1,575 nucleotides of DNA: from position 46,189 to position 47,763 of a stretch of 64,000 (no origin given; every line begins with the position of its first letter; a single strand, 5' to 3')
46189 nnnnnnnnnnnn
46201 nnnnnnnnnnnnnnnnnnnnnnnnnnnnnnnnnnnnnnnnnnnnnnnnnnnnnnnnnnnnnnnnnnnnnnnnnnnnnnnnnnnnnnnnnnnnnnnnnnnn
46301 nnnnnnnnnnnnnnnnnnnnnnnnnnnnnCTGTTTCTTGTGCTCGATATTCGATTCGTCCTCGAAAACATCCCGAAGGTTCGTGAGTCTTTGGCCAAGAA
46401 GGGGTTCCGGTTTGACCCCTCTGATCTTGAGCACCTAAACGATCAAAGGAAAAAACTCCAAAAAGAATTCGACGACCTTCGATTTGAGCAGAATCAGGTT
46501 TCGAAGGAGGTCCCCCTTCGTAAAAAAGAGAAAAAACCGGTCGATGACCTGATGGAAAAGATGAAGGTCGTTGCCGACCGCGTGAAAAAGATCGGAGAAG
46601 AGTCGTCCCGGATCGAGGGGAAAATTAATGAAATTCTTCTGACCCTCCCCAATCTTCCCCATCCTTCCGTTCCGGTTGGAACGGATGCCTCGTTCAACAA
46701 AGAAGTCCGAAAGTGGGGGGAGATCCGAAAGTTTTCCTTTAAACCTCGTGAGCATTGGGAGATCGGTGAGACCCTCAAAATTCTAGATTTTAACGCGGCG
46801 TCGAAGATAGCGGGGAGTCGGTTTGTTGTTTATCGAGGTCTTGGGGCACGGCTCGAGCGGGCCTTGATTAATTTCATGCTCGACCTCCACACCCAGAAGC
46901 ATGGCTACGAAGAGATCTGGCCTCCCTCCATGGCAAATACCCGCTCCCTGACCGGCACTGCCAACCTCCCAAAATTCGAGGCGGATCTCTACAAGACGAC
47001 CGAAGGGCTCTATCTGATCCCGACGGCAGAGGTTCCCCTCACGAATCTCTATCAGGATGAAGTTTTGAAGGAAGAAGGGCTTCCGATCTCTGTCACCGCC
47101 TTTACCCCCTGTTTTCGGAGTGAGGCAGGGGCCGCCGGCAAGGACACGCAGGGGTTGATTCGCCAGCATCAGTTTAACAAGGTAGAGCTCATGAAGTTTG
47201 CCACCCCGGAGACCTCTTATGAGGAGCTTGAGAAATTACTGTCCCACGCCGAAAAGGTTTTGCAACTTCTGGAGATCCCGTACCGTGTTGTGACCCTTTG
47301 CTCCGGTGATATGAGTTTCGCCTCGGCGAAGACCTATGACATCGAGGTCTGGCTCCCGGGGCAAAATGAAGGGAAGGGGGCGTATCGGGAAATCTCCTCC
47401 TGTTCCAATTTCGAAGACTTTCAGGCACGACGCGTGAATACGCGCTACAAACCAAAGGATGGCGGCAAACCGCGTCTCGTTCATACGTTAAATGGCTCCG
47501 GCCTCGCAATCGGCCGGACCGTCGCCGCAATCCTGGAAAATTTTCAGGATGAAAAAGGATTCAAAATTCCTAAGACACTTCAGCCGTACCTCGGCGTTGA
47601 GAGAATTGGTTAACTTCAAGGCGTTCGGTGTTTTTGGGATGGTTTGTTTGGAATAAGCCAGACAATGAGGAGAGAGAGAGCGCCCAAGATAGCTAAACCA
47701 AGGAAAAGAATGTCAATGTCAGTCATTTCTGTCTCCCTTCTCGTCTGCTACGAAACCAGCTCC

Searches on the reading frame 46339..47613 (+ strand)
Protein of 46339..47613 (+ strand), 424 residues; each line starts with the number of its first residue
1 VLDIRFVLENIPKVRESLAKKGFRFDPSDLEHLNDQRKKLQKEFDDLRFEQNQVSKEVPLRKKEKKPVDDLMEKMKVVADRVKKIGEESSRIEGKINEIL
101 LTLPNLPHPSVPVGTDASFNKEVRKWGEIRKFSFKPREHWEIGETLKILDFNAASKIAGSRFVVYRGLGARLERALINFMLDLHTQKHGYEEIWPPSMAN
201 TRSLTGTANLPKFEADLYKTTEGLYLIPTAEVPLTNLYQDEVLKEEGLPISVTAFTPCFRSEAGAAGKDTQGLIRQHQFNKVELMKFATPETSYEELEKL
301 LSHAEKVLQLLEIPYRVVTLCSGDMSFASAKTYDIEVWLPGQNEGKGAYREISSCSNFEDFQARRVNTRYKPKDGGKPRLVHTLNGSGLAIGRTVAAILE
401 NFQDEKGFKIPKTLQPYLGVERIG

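Call 56: search_protein_families(library=pfam, proteins=[window:46339-47613:+], max_evalue=0.00001)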
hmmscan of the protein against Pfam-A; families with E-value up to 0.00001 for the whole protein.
window:46339-47613:+ (424 aa): 2 families
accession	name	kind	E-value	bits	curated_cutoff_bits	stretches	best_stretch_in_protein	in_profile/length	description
PF00587.30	tRNA-synt_2b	-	7.9e-43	147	29.3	1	221-402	8-179/179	tRNA synthetase class II core domain (G, H, P, S and T)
PF02403.27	Seryl_tRNA_N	-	1.7e-23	83.4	28.2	1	1-107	1-108/108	Seryl-tRNA synthetase N-terminal domain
